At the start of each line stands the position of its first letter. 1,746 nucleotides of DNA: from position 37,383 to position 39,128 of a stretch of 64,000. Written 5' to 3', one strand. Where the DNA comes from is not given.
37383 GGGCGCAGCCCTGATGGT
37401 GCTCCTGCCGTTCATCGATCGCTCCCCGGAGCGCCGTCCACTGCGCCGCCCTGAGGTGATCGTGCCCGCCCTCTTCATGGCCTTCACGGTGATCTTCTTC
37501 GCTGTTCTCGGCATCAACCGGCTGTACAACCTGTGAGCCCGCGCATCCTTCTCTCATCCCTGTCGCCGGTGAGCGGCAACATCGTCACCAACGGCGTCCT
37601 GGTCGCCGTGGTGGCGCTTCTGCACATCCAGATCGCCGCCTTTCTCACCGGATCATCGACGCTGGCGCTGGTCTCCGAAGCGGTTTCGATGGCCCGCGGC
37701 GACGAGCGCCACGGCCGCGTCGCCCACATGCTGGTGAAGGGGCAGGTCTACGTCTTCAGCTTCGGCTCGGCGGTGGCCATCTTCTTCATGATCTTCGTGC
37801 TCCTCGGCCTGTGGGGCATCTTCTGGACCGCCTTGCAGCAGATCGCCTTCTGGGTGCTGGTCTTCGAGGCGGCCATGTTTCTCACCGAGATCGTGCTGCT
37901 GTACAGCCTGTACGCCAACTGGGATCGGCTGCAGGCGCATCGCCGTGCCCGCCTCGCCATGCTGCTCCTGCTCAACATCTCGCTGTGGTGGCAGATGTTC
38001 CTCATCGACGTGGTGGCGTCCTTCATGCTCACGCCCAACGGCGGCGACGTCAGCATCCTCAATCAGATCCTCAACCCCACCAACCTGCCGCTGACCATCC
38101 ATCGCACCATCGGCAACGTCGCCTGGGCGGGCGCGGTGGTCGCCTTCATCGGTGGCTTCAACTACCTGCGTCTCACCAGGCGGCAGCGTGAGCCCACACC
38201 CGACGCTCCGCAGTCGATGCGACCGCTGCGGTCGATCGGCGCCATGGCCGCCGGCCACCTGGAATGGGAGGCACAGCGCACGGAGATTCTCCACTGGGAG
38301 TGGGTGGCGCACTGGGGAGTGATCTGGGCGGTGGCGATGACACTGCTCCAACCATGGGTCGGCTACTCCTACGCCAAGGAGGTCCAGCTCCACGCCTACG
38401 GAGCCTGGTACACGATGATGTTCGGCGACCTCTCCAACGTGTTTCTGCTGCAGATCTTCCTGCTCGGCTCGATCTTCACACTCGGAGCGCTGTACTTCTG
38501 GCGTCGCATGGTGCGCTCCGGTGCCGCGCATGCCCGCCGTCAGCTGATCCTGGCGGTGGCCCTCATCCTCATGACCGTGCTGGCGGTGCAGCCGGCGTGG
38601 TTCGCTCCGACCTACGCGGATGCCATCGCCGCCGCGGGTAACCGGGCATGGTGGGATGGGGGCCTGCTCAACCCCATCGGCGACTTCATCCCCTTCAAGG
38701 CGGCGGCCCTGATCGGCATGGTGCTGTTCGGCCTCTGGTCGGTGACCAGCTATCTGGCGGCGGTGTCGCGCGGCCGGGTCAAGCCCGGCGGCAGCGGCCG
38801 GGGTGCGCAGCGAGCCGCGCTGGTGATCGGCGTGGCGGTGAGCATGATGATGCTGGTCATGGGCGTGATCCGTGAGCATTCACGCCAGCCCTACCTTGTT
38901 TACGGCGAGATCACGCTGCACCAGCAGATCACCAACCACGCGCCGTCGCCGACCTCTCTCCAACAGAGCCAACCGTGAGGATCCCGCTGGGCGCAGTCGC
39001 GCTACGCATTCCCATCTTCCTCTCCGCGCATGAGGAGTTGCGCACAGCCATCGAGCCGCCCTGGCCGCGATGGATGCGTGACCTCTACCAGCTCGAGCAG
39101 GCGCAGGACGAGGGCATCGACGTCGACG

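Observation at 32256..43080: Thirteen genes chained by start-stop overlaps: one long putative operon linking respiration, stress-protein, receiver and ABC-2 transporter genes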

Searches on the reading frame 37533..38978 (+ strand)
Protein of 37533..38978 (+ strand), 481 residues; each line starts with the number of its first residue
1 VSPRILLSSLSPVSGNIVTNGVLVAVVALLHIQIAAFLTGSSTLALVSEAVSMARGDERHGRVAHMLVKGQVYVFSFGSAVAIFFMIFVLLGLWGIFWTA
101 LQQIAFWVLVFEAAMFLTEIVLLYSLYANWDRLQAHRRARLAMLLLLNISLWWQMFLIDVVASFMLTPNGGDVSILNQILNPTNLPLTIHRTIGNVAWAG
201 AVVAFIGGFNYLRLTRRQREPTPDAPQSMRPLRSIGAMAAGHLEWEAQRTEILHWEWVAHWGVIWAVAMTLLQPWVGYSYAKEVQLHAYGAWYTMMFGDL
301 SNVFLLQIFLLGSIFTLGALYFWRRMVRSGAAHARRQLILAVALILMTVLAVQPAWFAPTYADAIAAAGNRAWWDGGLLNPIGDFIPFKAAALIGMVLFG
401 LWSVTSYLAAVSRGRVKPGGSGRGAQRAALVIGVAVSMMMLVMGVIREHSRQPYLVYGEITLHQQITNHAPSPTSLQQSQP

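Call 4: search_protein_families(library=pfam, proteins=[window:37533-38978:+], max_evalue=0.01)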
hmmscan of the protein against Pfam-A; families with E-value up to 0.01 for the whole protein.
window:37533-38978:+ (481 aa): 0 families

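Call 7: search_protein_families(library=ncbifam, proteins=[window:37533-38978:+], max_evalue=0.01)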
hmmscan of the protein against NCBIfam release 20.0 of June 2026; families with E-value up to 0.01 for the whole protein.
window:37533-38978:+ (481 aa): 0 families

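Call 9: find_homologous_proteins(query=window:37533-38978:+)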
Query window:37533-38978:+ (481 aa): 172 proteins with E <= 0.001 among 8000 candidates; the best 120 are listed.
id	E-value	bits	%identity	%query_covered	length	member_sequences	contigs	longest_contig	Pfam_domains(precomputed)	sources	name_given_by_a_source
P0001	0.0e+0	1051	99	100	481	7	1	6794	-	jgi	jgi:hypothetical protein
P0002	6.7e-290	980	90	100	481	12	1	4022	-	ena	-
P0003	6.9e-281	950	88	99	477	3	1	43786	-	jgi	jgi:hypothetical protein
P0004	1.2e-271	919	86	98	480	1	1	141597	PF01654.23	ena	-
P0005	1.9e-269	912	85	99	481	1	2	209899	-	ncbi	ncbi:MAG: cytochrome ubiquinol oxidase subunit I [Candidatus Dormibacteria bacterium]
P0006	3.3e-268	908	83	100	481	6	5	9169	PF01654.23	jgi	jgi:cytochrome bd-type quinol oxidase subunit 1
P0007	6.7e-265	897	84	98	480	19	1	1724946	PF01654.23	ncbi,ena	-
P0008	1.2e-264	896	83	98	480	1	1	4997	-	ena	-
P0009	6.3e-264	894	82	100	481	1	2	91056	-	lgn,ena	-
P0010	3.4e-259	878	81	99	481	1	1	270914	-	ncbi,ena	-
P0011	5.4e-259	878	79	100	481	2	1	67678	PF01654.23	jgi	jgi:cytochrome bd-type quinol oxidase subunit 1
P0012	1.8e-258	876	81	99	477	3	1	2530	PF01654.23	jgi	jgi:cytochrome bd-type quinol oxidase subunit 1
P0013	3.5e-256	868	81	100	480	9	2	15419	-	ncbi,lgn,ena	-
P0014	6.4e-255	864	79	100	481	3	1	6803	PF01654.23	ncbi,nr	ncbi:MAG TPA: cytochrome ubiquinol oxidase subunit I [Candidatus Dormibacteraeota bacterium]|nr:cyto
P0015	5.3e-252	855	79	99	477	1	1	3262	-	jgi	jgi:hypothetical protein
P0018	2.4e-250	849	77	100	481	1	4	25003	PF01654.23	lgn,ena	-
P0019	6.5e-250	848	77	100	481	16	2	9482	PF01654.23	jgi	jgi:Cytochrome bd terminal oxidase subunit I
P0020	1.4e-249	847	78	100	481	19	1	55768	PF01654.23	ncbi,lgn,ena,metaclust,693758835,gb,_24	metaclust:\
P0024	8.7e-248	841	77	100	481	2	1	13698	PF01654.23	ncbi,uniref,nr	ncbi:MAG: cytochrome ubiquinol oxidase subunit I [Candidatus Dormibacteraeota bacterium]|uniref:Cyto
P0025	9.3e-246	834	77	100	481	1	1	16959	PF01654.23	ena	-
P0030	9.9e-194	663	90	68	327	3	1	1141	PF01654.23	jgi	jgi:cytochrome bd-type quinol oxidase subunit 1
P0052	2.6e-179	615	79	70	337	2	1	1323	PF01654.23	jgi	jgi:hypothetical protein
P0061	3.9e-176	604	83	66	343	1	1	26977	PF01654.23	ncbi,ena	-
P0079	2.9e-165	569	55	98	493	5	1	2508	PF01654.23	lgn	-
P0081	2.6e-164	566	56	98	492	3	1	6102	PF01654.23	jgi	jgi:cytochrome bd-type quinol oxidase subunit 1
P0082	4.2e-164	565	55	98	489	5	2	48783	PF01654.23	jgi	-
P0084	6.0e-164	564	56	100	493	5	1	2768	PF01654.23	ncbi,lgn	-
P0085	2.0e-163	563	56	99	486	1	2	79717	PF01654.23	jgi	jgi:cytochrome d ubiquinol oxidase subunit I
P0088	1.2e-162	560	54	98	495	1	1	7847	PF01654.23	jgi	jgi:cytochrome bd-type quinol oxidase subunit 1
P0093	2.1e-161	556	54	99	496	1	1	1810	PF01654.23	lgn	-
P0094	5.5e-161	555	56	98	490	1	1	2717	PF01654.23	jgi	jgi:cytochrome bd ubiquinol oxidase subunit I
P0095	6.4e-161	554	55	98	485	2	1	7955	PF01654.23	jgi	-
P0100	9.1e-160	551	54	98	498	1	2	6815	PF01654.23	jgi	jgi:cytochrome bd ubiquinol oxidase subunit I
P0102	3.8e-159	548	54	98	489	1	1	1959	PF01654.23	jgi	jgi:cytochrome d ubiquinol oxidase subunit I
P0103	3.9e-159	548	54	100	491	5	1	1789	PF01654.23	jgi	jgi:cytochrome d ubiquinol oxidase subunit I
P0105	5.6e-159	548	55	96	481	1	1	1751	PF01654.23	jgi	jgi:cytochrome d ubiquinol oxidase subunit I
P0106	7.1e-159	548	54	95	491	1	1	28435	PF01654.23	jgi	jgi:cytochrome bd ubiquinol oxidase subunit I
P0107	8.4e-159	547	56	97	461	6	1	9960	PF01654.23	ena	-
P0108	8.5e-159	547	56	95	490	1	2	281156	PF01654.23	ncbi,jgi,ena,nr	ncbi:MAG TPA: cytochrome ubiquinol oxidase subunit I [Candidatus Angelobacter sp.]|jgi:cytochrome d 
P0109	1.0e-158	547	54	98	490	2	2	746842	PF01654.23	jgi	jgi:cytochrome bd-type quinol oxidase subunit 1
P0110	3.8e-158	545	55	98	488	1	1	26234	PF01654.23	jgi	jgi:cytochrome bd-type quinol oxidase subunit 1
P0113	4.9e-157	542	54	98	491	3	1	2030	PF01654.23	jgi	jgi:hypothetical protein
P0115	6.0e-157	541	56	95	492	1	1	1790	PF01654.23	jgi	jgi:cytochrome bd-type quinol oxidase subunit 1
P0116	6.3e-157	541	54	98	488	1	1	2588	PF01654.23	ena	-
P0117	9.8e-157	541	56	96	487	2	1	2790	PF01654.23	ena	-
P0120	2.4e-156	539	53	99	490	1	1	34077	PF01654.23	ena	-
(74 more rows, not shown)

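Call 12: find_related_loci(query=A1, collection=genome_contigs, flank=10000)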
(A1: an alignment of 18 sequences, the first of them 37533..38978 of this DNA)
Query A1 (481 aa) in genome_contigs; peptide patterns used: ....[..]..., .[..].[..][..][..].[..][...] (x = any residue, [..] = any of these).
173 stretches matched a pattern; 149 encode a relative of the query (tblastn E <= 1e-3); the best 80 are kept; 79 distinct loci.
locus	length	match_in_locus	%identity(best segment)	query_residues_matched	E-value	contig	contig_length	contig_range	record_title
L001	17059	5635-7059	83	1-475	0e+0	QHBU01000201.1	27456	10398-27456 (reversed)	MAG: Candidatus Aeolococcus gillhamiae isolate RRmetagenome_bin12 antarctic_groopm_ref2_bin_242_contig_5168, whole genom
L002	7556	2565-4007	83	1-481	0e+0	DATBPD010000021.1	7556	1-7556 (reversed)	MAG TPA_asm: Candidatus Dormiibacterota bacterium isolate SMAG_U4068 k141_1842538, whole genome shotgun sequence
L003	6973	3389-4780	84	12-475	0e+0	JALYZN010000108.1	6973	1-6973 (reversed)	MAG: Candidatus Dormiibacterota bacterium isolate KAP bin66 SD1490-92_k127_1324771, whole genome shotgun sequence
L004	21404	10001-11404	84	5-472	0e+0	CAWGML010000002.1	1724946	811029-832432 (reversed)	MAG: Candidatus Dormibacteraeota bacterium isolate MFD01213.bin.2.104 genome assembly, contig: contig_2604, whole genome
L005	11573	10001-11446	93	1-481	0e+0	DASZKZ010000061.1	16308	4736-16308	MAG TPA_asm: Candidatus Dormiibacterota bacterium isolate SMAG_U5851 k141_5025583, whole genome shotgun sequence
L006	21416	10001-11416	83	1-472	0e+0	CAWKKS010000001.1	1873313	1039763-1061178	MAG: Candidatus Dormibacteraeota bacterium isolate MFD04580.bin.2.87 genome assembly, contig: contig_12725, whole genome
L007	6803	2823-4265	79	1-481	0e+0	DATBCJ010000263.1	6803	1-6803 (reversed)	MAG TPA_asm: Candidatus Dormiibacterota bacterium isolate SMAG_U5782 k141_3152491, whole genome shotgun sequence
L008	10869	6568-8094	73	5-481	0e+0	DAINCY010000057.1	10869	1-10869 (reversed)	MAG TPA_asm: Candidatus Dormiibacterota bacterium isolate CTOTU41359 NODE_5004_length_10869_cov_8.302571, whole genome s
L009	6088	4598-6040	78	1-481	0e+0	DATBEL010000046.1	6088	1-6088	MAG TPA_asm: Candidatus Dormiibacterota bacterium isolate SMAG_U5836 k141_3599048, whole genome shotgun sequence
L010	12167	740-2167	78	6-481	0e+0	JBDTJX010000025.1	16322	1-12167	MAG: Candidatus Dormibacter sp. isolate cluster2_bin.63 k127_3720234, whole genome shotgun sequence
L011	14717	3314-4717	75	5-472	0e+0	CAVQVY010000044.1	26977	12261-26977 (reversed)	MAG: Candidatus Dormibacteraeota bacterium isolate MFD10064.bin.2.98 genome assembly, contig: contig_54192, whole genome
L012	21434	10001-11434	85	1-478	0e+0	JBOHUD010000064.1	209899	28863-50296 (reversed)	MAG: Candidatus Dormibacteria bacterium isolate TC-B3_metabat2.bin.14 k127_70908, whole genome shotgun sequence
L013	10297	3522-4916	62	10-472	0e+0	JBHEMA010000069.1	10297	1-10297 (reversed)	MAG: Candidatus Dormibacteria bacterium isolate S2_bin.43.orig S2_k141_948615, whole genome shotgun sequence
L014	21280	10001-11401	63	9-472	1e-174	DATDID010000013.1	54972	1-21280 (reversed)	MAG TPA_asm: Candidatus Dormiibacterota bacterium isolate SMAG_U295 k141_876386, whole genome shotgun sequence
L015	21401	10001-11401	63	9-472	2e-174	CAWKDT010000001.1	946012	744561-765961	MAG: Candidatus Dormibacteraeota bacterium isolate MFD05502.bin.1.161 genome assembly, contig: contig_1531, whole genome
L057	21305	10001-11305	42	11-481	4e-101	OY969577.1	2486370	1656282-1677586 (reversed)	MAG: Candidatus Dormibacteraeota bacterium isolate MFD10064.bin.c.3 genome assembly, chromosome: 1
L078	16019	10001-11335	39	7-481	2e-93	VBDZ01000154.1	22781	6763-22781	MAG: Chloroflexi bacterium isolate CF_13 14_1009_09_30cm_scaffold_1095, whole genome shotgun sequence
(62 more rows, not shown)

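Call 16: search_solved_structures(query=A1, max_evalue=1, show_alignments=1)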
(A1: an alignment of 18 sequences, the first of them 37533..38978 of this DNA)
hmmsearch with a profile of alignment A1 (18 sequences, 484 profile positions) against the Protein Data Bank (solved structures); distinct sequences matched with E-value up to 1: 0.

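Call 32: search_protein_families(library=pfam, proteins=[L057:830-3049:-, L057:3166-4137:+, L057:5146-5643:+, L057:5658-6629:-, L057:11813-12367:-, L057:12776-13531:+, L057:14297-15196:+, L078:2539-5136:+, L078:1188-2504:+, L078:12180-13493:+], max_evalue=0.001)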
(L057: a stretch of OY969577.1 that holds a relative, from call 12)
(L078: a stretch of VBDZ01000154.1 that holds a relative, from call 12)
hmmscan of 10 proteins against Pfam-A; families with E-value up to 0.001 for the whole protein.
L057:830-3049:- (739 aa): 5 families
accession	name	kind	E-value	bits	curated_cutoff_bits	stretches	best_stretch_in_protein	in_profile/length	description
PF17941.7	PP_kinase_C_1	-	1.1e-72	243.4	25.7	1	368-533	2-166/167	Polyphosphate kinase C-terminal domain 1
PF13090.12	PP_kinase_C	-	3.5e-57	193.1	25.8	1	540-702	1-163/172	Polyphosphate kinase C-terminal domain 2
PF02503.22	PP_kinase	-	4.6e-54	183.3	31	1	162-335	2-182/183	Polyphosphate kinase middle domain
PF13089.11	PP_kinase_N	-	7.2e-40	136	23.8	1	46-151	1-106/107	Polyphosphate kinase N-terminal domain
PF13091.12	PLDc_2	-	1.2e-08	35.3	27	1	416-528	22-131/132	PLD-like domain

L057:3166-4137:+ (323 aa): 0 families

L057:5146-5643:+ (165 aa): 1 family
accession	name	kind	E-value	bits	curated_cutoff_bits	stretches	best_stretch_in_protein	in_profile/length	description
PF01649.23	Ribosomal_S20p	-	6.9e-20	71.9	29.5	1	13-92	1-80/83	Ribosomal protein S20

L057:5658-6629:- (323 aa): 0 families

L057:11813-12367:- (184 aa): 0 families

L057:12776-13531:+ (251 aa): 3 families
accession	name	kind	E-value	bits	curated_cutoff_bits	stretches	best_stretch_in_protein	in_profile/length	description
PF00730.31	HhH-GPD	-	1.9e-22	80.1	26.2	1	45-179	1-107/108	HhH-GPD superfamily base excision DNA repair protein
PF00633.29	HHH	-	6.7e-10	38.7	24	1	111-138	2-29/30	Helix-hairpin-helix motif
PF10576.14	EndIII_4Fe-2S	-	0.00025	21.7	20.5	1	198-214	1-17/17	Iron-sulfur binding domain of endonuclease III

L057:14297-15196:+ (299 aa): 3 families
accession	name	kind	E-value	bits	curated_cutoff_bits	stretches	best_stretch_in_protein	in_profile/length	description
PF12804.13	NTP_transf_3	-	7.1e-22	78.7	27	1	37-222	1-149/160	MobA-like NTP transferase domain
PF00483.29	NTP_transferase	-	1.6e-12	48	21.2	1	37-241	2-216/245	Nucleotidyl transferase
PF01128.25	IspD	-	5.2e-11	43.2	27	1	37-164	3-131/221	2-C-methyl-D-erythritol 4-phosphate cytidylyltransferase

L078:2539-5136:+ (865 aa): 2 families
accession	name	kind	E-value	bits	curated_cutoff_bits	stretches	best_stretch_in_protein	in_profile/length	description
PF08369.16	PCP_red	-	8.6e-45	151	32.5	5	803-844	1-42/45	Proto-chlorophyllide reductase 57 kD subunit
PF00582.32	Usp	-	1.2e-37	130.1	24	2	25-184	2-141/141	Universal stress protein family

L078:1188-2504:+ (438 aa): 1 family
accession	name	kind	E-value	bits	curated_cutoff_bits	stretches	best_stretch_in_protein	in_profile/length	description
PF01263.26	Aldose_epim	-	1.6e-49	169.4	27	1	141-431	3-295/299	Aldose 1-epimerase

L078:12180-13493:+ (437 aa): 10 families
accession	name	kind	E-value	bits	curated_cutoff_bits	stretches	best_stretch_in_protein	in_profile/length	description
PF25021.1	TEN_NHL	-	3.4e-35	122.1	27.1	3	182-233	129-178/357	Teneurin NHL domain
PF01436.27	NHL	-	1.3e-31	107.5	20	2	194-219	1-26/28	NHL repeat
PF00196.25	GerE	-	8.3e-18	64.2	23.5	1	5-59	2-56/57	Bacterial regulatory proteins, luxR family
PF08450.18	SGL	-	1e-12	48.6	26.3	0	261-339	145-216/246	SMP-30/Gluconolactonase/LRE-like region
PF06739.17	SBBP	-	1.2e-10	41.5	20.5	0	190-211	9-29/38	Beta-propeller repeat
PF24684.1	Vgb_lyase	-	1.1e-09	38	50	0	375-436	59-123/290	Virginiamycin B lyase family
PF13449.12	Phytase-like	-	2.4e-06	28.1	27.6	0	197-231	70-104/284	Esterase-like activity of phytase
PF08281.18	Sigma70_r4_2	-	2.7e-05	24.2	25.7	1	5-48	10-54/54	Sigma-70, region 4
PF13384.12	HTH_23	-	0.0002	21.5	24.6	1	8-37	5-34/50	Homeodomain-like domain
PF07638.17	Sigma70_ECF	-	0.00026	21.4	21.1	1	8-48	139-179/185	ECF sigma factor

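Call 46: search_protein_representatives(alignment_id=A1)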
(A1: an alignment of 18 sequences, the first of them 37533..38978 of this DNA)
Query: 18 sequences, 484 profile positions. Proteins with E-value up to 0.001 (for the whole library): 416; up to 1e-10: 166; up to 1e-30: 38. The best 150 are listed.
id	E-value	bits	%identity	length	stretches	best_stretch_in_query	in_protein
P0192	2.7e-230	781.3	-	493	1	5-477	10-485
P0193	8.5e-174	595.0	-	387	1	103-472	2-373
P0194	1.9e-167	574.0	-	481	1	7-476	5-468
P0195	9.8e-136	469.4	-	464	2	252-474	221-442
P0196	2.3e-118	412.2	-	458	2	251-476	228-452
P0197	1.5e-96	340.2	-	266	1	4-223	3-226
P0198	9.6e-76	271.6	-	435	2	20-218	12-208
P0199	1.1e-73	264.8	-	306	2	9-219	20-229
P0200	1.2e-71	258.1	-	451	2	19-220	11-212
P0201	1.9e-69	250.8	-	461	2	22-219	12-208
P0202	7.2e-67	242.3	-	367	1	54-202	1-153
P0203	8.2e-56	205.8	-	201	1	56-238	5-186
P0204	3.0e-52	194.1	-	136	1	224-352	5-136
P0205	1.2e-49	185.5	-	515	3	19-222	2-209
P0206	6.9e-49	183.0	-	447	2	12-219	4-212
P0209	2.1e-43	164.9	-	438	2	249-470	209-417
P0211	9.3e-43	162.8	-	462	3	17-220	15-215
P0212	3.4e-41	157.6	-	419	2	19-216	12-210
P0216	5.1e-40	153.7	-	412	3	17-217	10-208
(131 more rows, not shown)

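Call 47: list_cluster_members(proteins=[P0195, P0196, P0198, P0200, P0201, P0206, P0209, P0211, P0212, P0216])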
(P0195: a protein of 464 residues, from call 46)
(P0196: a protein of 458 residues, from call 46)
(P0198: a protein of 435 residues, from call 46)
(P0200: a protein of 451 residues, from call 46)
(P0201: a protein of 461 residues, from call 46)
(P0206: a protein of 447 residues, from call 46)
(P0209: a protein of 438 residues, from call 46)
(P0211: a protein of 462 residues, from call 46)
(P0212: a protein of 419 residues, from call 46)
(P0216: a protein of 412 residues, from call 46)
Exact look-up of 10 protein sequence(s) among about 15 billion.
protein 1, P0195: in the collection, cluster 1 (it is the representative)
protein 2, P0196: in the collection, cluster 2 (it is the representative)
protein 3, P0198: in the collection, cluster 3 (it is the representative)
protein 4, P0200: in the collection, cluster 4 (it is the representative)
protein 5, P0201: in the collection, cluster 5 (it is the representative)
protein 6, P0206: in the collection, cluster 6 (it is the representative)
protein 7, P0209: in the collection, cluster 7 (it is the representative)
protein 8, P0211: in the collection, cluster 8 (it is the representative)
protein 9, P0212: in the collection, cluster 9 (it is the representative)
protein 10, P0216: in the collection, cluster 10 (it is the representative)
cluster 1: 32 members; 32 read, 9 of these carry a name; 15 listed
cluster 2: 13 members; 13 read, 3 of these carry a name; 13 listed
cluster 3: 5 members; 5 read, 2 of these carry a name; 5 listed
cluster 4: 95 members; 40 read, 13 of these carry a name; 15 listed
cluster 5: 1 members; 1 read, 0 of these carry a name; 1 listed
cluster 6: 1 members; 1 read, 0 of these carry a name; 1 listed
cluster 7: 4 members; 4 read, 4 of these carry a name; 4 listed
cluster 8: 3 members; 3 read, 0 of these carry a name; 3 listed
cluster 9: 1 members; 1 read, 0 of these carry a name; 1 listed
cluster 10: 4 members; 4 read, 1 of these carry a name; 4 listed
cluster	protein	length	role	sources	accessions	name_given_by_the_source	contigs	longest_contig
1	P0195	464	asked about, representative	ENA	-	-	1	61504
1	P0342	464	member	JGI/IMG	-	cytochrome d ubiquinol oxidase subunit I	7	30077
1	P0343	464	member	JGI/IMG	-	cytochrome d ubiquinol oxidase subunit I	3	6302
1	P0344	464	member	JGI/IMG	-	cytochrome d ubiquinol oxidase subunit I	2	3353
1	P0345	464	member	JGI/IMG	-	cytochrome d ubiquinol oxidase subunit I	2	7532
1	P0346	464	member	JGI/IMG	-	cytochrome d ubiquinol oxidase subunit I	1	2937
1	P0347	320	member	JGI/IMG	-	cytochrome d ubiquinol oxidase subunit I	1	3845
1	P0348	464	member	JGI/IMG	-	cytochrome d ubiquinol oxidase subunit I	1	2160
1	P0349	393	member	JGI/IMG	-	cytochrome d ubiquinol oxidase subunit I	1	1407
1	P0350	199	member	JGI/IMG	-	hypothetical protein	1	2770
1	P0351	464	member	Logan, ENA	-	-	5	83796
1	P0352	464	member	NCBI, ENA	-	-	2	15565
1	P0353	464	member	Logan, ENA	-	-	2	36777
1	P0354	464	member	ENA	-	-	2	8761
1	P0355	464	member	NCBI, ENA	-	-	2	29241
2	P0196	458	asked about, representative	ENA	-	-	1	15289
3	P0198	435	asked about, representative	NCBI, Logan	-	-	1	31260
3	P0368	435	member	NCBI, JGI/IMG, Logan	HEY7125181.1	MAG TPA: cytochrome ubiquinol oxidase subunit I [Ktedonobacterales bacterium] | cytochrome d ubiquinol oxidase subunit I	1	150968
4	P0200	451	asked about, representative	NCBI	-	-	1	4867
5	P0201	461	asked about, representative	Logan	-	-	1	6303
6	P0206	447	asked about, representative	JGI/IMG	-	-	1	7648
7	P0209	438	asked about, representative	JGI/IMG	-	cytochrome bd ubiquinol oxidase subunit I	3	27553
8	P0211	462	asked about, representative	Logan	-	-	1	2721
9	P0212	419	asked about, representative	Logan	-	-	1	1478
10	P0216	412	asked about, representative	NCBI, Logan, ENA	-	-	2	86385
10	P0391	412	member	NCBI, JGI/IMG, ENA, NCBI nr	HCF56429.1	MAG TPA: hypothetical protein DFS52_00330 [Myxococcales bacterium] | cytochrome bd-type quinol oxidase subunit 1 | hypothetical protein [Myxococcales bacterium]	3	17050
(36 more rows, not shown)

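Call 48: find_encoding_contigs(protein=P0368, flank=10000, max_places=2)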
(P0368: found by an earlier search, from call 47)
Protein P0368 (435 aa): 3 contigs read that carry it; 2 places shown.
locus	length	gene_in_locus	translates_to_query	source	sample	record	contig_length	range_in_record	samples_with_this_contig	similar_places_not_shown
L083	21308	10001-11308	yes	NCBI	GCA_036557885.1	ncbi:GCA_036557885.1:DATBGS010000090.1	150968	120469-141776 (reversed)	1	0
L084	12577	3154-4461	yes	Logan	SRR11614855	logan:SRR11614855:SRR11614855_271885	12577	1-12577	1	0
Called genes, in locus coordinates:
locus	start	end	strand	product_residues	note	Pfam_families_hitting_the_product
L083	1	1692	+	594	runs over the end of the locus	PF13625:Helicase_C_3, PF04851:ResIII, PF16203:ERCC3_RAD25_C, PF00271:Helicase_C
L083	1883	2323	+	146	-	PF02254:TrkA_N, PF02558:ApbA (weak), PF03435:Sacchrp_dh_NADP (weak), PF03721:UDPG_MGDP_dh_N (weak), PF13241:NAD_binding_7 (weak)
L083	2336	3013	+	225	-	PF02254:TrkA_N, PF13241:NAD_binding_7 (faint), PF13460:NAD_binding_10, PF02080:TrkA_C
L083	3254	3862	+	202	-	PF11611:DUF4352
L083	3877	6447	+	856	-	PF00582:Usp, PF08369:PCP_red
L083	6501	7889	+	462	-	PF01654:Cyt_bd_oxida_I (faint)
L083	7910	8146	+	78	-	-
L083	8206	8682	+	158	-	PF00355:Rieske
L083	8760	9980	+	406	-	PF00033:Cytochrome_B, PF13631:Cytochrom_B_N_2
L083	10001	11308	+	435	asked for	PF01654:Cyt_bd_oxida_I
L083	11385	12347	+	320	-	PF13531:SBP_bac_11, PF01547:SBP_bac_1 (faint), PF12727:PBP_like (weak)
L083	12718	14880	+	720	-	PF00069:Pkinase, PF07714:PK_Tyr_Ser-Thr, PF03109:ABC1 (weak)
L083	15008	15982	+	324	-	PF02899:Phage_int_SAM_1 (weak), PF00589:Phage_integrase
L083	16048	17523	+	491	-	PF22612:GH113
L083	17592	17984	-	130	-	PF22636:FlK, PF03061:4HBT (weak)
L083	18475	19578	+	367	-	PF00903:Glyoxalase, PF13468:Glyoxalase_3 (faint), PF14696:Glyoxalase_5, PF00903:Glyoxalase, PF13669:Glyoxalase_4 (weak)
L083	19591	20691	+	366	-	PF01557:FAA_hydrolase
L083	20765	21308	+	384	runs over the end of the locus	PF20510:HgmA_N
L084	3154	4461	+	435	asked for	PF01654:Cyt_bd_oxida_I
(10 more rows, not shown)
